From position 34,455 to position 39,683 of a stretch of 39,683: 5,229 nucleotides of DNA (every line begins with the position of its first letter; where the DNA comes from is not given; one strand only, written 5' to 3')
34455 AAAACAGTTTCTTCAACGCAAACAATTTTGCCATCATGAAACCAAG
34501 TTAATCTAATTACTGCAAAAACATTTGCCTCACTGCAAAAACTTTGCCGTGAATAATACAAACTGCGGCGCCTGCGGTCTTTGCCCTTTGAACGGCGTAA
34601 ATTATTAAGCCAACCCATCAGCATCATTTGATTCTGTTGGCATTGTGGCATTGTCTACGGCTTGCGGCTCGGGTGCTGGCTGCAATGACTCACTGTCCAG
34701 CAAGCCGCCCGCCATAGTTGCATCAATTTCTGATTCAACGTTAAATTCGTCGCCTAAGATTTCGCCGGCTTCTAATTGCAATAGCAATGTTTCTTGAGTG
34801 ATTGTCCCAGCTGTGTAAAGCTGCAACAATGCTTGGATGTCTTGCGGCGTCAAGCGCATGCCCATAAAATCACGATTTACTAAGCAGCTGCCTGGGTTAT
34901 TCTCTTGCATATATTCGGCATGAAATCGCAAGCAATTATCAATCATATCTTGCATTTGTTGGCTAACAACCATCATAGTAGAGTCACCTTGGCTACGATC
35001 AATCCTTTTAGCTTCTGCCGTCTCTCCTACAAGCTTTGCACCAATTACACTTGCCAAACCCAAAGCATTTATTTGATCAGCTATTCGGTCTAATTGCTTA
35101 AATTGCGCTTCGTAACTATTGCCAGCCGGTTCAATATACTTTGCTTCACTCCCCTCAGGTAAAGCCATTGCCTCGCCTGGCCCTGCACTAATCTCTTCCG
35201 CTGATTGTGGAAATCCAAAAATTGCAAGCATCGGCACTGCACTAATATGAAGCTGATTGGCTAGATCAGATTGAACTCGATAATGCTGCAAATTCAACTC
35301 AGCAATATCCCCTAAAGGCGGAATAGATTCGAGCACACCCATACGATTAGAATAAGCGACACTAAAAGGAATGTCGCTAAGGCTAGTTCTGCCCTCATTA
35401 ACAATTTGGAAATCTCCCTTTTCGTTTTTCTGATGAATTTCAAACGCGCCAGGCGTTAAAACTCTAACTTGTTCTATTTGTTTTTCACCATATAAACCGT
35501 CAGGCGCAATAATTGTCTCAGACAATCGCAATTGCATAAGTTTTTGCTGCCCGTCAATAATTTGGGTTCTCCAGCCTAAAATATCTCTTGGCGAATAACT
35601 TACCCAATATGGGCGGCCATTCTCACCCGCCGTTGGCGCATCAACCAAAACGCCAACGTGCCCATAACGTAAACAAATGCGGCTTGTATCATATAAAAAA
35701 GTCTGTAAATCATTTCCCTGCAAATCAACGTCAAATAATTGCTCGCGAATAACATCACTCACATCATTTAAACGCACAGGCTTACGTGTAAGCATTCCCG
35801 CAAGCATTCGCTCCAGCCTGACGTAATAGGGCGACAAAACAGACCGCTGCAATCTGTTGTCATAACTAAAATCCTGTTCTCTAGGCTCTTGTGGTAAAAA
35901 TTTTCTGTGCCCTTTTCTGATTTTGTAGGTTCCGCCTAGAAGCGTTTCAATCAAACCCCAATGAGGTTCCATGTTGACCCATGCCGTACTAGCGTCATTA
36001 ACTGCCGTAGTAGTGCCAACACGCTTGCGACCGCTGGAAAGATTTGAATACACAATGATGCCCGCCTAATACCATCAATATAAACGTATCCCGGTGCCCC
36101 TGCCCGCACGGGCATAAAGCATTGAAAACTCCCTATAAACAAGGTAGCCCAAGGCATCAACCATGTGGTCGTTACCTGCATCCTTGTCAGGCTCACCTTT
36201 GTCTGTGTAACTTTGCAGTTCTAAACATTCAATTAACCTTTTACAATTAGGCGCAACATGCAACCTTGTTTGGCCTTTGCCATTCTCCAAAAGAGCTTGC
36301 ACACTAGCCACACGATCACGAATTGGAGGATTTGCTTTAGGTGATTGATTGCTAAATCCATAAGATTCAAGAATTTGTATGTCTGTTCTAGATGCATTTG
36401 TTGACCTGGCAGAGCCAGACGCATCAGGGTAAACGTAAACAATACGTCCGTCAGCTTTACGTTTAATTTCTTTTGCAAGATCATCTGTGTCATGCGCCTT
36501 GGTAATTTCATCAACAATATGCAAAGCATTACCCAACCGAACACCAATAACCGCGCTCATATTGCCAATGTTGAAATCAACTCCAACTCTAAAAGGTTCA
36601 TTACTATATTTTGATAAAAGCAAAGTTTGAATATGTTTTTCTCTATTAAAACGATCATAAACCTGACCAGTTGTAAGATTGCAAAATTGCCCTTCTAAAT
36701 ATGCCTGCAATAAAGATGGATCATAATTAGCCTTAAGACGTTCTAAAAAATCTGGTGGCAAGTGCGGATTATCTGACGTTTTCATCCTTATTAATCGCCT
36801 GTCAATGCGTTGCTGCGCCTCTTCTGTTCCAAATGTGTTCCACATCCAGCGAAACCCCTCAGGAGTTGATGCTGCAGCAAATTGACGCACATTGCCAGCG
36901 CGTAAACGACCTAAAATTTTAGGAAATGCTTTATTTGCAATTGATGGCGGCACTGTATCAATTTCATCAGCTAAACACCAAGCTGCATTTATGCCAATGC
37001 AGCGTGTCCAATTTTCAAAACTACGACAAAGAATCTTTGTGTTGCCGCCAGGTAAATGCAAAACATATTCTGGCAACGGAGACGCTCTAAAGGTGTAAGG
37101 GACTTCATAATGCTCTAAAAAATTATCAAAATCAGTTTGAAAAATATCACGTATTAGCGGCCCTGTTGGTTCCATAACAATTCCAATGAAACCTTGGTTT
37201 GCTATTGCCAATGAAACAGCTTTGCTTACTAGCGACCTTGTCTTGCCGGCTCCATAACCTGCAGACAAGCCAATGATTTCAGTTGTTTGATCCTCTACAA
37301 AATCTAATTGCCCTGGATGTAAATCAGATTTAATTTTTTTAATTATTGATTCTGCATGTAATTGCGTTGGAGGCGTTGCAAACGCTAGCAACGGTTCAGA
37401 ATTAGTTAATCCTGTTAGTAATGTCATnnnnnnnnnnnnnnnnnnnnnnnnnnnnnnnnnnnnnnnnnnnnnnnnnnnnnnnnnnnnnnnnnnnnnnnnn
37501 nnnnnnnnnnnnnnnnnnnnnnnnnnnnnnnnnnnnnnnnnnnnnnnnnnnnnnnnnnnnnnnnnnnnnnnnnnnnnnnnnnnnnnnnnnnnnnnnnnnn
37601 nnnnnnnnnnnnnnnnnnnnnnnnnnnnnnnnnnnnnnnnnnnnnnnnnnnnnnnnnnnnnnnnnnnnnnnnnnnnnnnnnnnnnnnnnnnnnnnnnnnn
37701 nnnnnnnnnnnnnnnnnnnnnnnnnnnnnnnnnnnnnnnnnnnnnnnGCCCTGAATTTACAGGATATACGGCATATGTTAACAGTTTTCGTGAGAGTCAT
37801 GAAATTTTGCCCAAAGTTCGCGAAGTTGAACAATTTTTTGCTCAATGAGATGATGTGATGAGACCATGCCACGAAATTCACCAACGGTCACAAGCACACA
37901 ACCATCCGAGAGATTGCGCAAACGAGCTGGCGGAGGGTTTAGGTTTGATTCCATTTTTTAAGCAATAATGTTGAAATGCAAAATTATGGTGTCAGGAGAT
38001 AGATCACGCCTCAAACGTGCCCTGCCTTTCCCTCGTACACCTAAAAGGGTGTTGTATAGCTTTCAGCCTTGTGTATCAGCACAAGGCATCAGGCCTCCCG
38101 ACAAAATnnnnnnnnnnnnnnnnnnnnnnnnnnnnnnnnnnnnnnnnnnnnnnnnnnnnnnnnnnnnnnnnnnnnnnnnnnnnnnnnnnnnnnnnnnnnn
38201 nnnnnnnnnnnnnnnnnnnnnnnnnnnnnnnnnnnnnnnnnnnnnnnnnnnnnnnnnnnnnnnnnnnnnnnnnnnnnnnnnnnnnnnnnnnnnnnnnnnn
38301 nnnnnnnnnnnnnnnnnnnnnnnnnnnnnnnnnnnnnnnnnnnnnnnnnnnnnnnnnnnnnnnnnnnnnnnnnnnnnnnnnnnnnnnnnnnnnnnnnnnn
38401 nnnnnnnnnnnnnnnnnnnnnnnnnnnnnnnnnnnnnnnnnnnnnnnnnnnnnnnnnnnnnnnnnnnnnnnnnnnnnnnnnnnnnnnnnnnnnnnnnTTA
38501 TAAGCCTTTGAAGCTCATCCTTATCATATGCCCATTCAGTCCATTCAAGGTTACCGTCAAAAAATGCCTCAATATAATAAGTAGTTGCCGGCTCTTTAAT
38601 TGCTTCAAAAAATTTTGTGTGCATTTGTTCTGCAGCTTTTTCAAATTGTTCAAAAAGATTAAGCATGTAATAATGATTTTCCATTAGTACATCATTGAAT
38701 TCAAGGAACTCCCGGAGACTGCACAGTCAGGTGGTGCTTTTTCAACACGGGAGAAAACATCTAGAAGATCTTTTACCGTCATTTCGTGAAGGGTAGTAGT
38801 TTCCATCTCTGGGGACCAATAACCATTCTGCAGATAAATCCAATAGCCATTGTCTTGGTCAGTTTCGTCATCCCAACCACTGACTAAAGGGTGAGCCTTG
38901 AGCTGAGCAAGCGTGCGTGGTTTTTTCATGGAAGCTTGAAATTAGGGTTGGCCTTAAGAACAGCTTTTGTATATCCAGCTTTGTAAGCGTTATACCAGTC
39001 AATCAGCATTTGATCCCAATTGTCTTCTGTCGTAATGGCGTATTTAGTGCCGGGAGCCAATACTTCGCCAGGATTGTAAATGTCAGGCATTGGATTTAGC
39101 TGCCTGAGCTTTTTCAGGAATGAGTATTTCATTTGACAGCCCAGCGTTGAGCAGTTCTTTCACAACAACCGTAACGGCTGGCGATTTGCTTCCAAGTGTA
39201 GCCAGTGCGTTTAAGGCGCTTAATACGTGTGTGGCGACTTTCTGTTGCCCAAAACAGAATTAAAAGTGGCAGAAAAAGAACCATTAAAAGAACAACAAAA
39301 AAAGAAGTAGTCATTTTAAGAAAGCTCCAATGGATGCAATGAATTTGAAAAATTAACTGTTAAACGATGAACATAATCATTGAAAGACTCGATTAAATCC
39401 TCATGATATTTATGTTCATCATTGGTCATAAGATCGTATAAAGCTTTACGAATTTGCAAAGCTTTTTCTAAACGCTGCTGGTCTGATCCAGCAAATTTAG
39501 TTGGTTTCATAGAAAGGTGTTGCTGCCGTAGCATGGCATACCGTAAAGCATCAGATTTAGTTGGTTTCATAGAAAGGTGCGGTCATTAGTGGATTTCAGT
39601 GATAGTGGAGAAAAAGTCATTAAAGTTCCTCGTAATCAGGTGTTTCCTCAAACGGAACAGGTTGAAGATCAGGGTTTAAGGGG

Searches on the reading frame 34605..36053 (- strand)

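Call 50: search_protein_families(library=pfam, proteins=[window:34605-36053:-], max_evalue=0.001)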
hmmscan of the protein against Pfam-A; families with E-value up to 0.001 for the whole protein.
window:34605-36053:- (482 aa): 1 family
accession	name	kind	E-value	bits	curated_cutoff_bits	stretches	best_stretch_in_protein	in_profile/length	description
PF13264.11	DUF4055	-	7.7e-29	101.1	25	1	246-382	1-140/140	Domain of unknown function (DUF4055)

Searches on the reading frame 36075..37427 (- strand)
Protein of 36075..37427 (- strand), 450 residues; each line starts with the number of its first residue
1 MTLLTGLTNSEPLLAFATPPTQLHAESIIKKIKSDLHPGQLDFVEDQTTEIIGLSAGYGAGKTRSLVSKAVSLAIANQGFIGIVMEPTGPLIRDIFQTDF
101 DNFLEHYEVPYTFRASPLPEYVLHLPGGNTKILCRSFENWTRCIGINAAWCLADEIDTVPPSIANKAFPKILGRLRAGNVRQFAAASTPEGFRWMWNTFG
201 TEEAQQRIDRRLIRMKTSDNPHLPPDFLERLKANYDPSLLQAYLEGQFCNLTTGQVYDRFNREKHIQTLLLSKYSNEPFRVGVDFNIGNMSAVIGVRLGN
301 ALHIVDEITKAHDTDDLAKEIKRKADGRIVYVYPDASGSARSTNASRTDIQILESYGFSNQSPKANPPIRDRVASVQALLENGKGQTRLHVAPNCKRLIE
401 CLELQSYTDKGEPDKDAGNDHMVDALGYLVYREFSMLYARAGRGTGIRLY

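Call 23: search_dna_similar(query=window:36075-37427:-, collection=phages, mode=protein, max_rows=15)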
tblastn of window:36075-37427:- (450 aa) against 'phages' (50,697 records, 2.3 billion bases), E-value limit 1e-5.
Records with a match: 1029; places in all: 1034; records where one place covers at least 80% of the query: 919.
Best place of each record, by identity: 60-80% 8; <60% 1021.
By first word of the organism name: Salmonella 373; Escherichia 263; Vibrio 78; Klebsiella 55; Pseudomonas 43; Enterococcus 37; Streptomyces 16; Serratia 13; Kagunavirus 11; Rhizobium 10; and 45 more.
By host as written in the record: Escherichia coli 146; - 67; Salmonella enterica subsp. enterica serovar Enteritidis 56; Salmonella enterica 54; Salmonella enterica subsp. enterica serovar Typhimurium 49; Salmonella sp. 37; Vibrio breoganii 23; Salmonella enterica subsp. enterica serovar Enteritidis PT1 20; and 275 more.
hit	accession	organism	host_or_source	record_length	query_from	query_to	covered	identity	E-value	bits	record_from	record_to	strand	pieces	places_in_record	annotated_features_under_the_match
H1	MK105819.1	Synechococcus phage S-H1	Synechococcus sp. WH 7803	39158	26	450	94%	74.4%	0e+0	679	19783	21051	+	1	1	terminase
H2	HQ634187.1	Cyanophage KBS-S-2A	Synechococcus sp. WH7803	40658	26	450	94%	73.9%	0e+0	672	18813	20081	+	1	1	phage terminase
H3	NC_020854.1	Cyanophage KBS-S-2A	Synechococcus sp. WH7803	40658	26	450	94%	73.9%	0e+0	672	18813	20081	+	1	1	phage terminase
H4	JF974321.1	Cyanophage MED4-117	Prochlorococcus MED4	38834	4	450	99%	67.0%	0e+0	633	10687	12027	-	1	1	terminase | hypothetical protein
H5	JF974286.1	Prochlorococcus phage MED4-184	Prochlorococcus MED4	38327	4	450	99%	67.0%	0e+0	633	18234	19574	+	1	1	hypothetical protein (x2)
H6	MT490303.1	Prochlorococcus phage P-HS2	Prochlorococcus marinus subsp. pastoris ...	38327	4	450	99%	67.0%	0e+0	633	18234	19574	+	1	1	hypothetical protein (x2)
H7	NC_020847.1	Prochlorococcus phage MED4-184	Prochlorococcus MED4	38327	4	450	99%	67.0%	0e+0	633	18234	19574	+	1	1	terminase large subunit | hypothetical protein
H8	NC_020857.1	Cyanophage MED4-117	Prochlorococcus MED4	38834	4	450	99%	67.0%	0e+0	633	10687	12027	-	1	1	terminase large subunit | hypothetical protein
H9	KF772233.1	Edwardsiella phage eiAU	Edwardsiella ictaluri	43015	3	428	95%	40.4%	3e-91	308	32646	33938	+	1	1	terminase large subunit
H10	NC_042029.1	Edwardsiella phage eiAU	Edwardsiella ictaluri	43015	3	428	95%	40.4%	3e-91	308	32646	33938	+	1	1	terminase large subunit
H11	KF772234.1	Edwardsiella phage eiAU-183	Edwardsiella ictaluri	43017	3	428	95%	40.4%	3e-91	308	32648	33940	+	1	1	terminase large subunit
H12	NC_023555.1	Edwardsiella phage eiAU-183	Edwardsiella ictaluri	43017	3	428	95%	40.4%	3e-91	308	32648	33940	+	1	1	terminase large subunit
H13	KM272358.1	Salmonella phage LSPA1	Salmonella paratyphi A CMCC50973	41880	36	434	89%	43.0%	1e-92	312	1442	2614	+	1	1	terminase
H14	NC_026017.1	Salmonella phage LSPA1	Salmonella paratyphi A CMCC50973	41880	36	434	89%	43.0%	1e-92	312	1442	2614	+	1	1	terminase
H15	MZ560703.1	Salmonella phage vB_SalS_TU03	Salmonella sp.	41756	36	434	89%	43.0%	3e-92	311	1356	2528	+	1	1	terminase large subunit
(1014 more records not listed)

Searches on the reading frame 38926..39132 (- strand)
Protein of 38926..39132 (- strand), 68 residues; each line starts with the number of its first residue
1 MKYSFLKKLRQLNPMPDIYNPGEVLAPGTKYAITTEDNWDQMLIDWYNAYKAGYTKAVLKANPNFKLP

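Call 24: search_protein_families(library=phrogs, proteins=[window:38926-39132:-], max_evalue=0.01)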
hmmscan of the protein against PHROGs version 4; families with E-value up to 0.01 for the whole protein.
window:38926-39132:- (68 aa): 0 families

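Call 53: search_protein_families(library=pfam, proteins=[window:38926-39132:-], max_evalue=5)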
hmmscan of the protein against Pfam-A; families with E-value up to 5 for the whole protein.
window:38926-39132:- (68 aa): 1 family
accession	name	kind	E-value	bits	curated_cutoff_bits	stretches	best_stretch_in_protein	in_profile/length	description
PF05489.18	Phage_tail_X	-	0.12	12.4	22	1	35-64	7-35/60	Phage Tail Protein X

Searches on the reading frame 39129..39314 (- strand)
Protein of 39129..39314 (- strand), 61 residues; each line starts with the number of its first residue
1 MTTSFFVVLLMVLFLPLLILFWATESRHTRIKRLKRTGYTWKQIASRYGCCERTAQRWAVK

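Call 12: search_protein_families(library=pfam, proteins=[window:39129-39314:-], max_evalue=0.01)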
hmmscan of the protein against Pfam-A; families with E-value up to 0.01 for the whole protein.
window:39129-39314:- (61 aa): 3 families
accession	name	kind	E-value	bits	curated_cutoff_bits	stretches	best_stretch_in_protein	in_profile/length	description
PF13384.12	HTH_23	-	1.6e-06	28.2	24.6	1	31-58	10-37/50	Homeodomain-like domain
PF13518.12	HTH_28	-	0.00022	21.7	25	1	32-58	7-32/52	Helix-turn-helix domain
PF19889.5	DUF6362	-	0.0031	18.3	31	1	25-57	57-89/98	Domain of unknown function (DUF6362)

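Call 24: search_protein_families(library=phrogs, proteins=[window:39129-39314:-], max_evalue=0.01)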
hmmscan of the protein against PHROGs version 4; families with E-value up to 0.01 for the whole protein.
window:39129-39314:- (61 aa): 5 families
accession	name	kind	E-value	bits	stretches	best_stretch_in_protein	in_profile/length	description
phrog_664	-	DNA, RNA and nucleotide metabolism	0.00021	22.2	1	24-58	86-120/210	DNA binding protein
phrog_836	-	transcription regulation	0.00033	21.8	1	23-58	81-116/133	late transcriptional activator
phrog_645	-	DNA, RNA and nucleotide metabolism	0.0014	19.8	1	24-57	23-57/196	Rnase E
phrog_6836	-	unknown function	0.0075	17.1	1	29-58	91-120/144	-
phrog_36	-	transcription regulation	0.0092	16.6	1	38-58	155-175/220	transcriptional regulator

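Call 28: find_encoding_contigs(protein=window:39129-39314:-, flank=3000, max_places=10)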
Protein window:39129-39314:- (61 aa): 22 contigs read that carry it; 6 places shown.
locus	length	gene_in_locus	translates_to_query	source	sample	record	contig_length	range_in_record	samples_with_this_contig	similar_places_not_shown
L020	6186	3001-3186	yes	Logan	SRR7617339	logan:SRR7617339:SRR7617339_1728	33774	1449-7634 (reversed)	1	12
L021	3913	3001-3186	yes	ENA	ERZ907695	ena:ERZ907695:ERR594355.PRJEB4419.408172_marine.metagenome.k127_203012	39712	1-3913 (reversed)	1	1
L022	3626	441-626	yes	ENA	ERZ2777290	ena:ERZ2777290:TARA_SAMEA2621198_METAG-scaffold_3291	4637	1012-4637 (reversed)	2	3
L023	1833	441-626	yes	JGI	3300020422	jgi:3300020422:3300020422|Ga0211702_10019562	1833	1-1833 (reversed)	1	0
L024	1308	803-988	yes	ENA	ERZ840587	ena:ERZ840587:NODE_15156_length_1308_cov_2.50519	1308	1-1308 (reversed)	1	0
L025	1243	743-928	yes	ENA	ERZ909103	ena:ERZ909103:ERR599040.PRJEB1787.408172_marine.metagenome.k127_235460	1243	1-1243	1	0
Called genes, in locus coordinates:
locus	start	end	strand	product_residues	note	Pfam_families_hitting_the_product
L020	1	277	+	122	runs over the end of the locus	-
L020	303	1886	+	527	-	PF13481:AAA_25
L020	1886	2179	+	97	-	-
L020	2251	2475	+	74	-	-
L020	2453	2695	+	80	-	-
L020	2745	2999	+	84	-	-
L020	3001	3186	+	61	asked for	PF13384:HTH_23 (weak)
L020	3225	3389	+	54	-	-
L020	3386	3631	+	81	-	-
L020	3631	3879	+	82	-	-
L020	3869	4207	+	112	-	-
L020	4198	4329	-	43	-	-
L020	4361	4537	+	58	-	-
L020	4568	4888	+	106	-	-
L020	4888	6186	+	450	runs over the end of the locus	PF03237:Terminase_6N (weak), PF17289:Terminase_6C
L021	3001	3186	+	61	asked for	PF13384:HTH_23 (weak)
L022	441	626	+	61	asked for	PF13384:HTH_23 (weak)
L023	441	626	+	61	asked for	PF13384:HTH_23 (weak)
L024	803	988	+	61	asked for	PF13384:HTH_23 (weak)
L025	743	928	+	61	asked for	PF13384:HTH_23 (weak)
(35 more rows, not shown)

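Call 53: search_protein_families(library=pfam, proteins=[window:39129-39314:-], max_evalue=5)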
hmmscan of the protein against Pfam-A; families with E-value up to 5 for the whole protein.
window:39129-39314:- (61 aa): 10 families
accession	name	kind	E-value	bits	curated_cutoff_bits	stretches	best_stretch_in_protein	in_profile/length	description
PF13384.12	HTH_23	-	1.6e-06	28.2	24.6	1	31-58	10-37/50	Homeodomain-like domain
PF13518.12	HTH_28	-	0.00022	21.7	25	1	32-58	7-32/52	Helix-turn-helix domain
PF19889.5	DUF6362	-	0.0031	18.3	31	1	25-57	57-89/98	Domain of unknown function (DUF6362)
PF13551.12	HTH_29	-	0.02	15.4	28.1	1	38-58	11-32/64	Winged helix-turn helix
PF11375.13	DUF3177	-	0.026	14.8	25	1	4-34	7-37/189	Protein of unknown function (DUF3177)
PF13730.12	HTH_36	-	0.037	14.3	25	1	40-58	27-45/55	Helix-turn-helix domain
PF00335.26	Tetraspanin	-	0.05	13.7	32.1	1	2-53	76-146/225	Tetraspanin family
PF02796.21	HTH_7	-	0.1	13.2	23.8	1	29-50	12-33/45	Helix-turn-helix domain of resolvase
PF19875.4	DUF6348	-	0.12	12.7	27.7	1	13-59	70-118/195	Family of unknown function (DUF6348)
PF23488.1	YKL065W-A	-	0.26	11.8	27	1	10-34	42-66/73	YKL065W-A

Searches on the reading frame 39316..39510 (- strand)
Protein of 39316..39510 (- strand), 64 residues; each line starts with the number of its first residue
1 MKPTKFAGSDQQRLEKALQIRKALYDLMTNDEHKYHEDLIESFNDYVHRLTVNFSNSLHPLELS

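Call 19: find_related_loci(query=window:39316-39510:-, collection=viral_contigs, flank=6000)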
Query window:39316-39510:- (64 aa) in viral_contigs; peptide patterns used: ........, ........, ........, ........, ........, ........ (x = any residue, [..] = any of these).
29 stretches matched a pattern, but none encodes a relative of the query by tblastn (E <= 1e-3).
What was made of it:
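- Tried and rejected: Pattern-based find_related_loci found nothing (call 19).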

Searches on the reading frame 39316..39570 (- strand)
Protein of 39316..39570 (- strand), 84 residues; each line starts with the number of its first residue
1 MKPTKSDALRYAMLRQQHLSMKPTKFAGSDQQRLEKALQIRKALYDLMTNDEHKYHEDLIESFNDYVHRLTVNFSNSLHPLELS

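Call 12: search_protein_families(library=pfam, proteins=[window:39316-39570:-], max_evalue=0.01)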
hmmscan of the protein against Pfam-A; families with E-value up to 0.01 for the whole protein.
window:39316-39570:- (84 aa): 0 families

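Call 24: search_protein_families(library=phrogs, proteins=[window:39316-39570:-], max_evalue=0.01)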
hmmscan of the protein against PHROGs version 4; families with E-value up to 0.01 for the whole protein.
window:39316-39570:- (84 aa): 0 families

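Call 33: find_homologous_proteins(query=window:39316-39570:-, max_evalue=0.001)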
Query window:39316-39570:- (84 aa): 1 proteins with E <= 0.001 among 1 candidates.
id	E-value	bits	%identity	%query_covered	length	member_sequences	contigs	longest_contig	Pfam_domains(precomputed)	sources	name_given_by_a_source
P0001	1.6e-34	135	100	76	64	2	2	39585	-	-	-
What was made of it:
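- Tried and rejected: p84 homologues. find_homologous_proteins returned only the protein itself (call 33).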
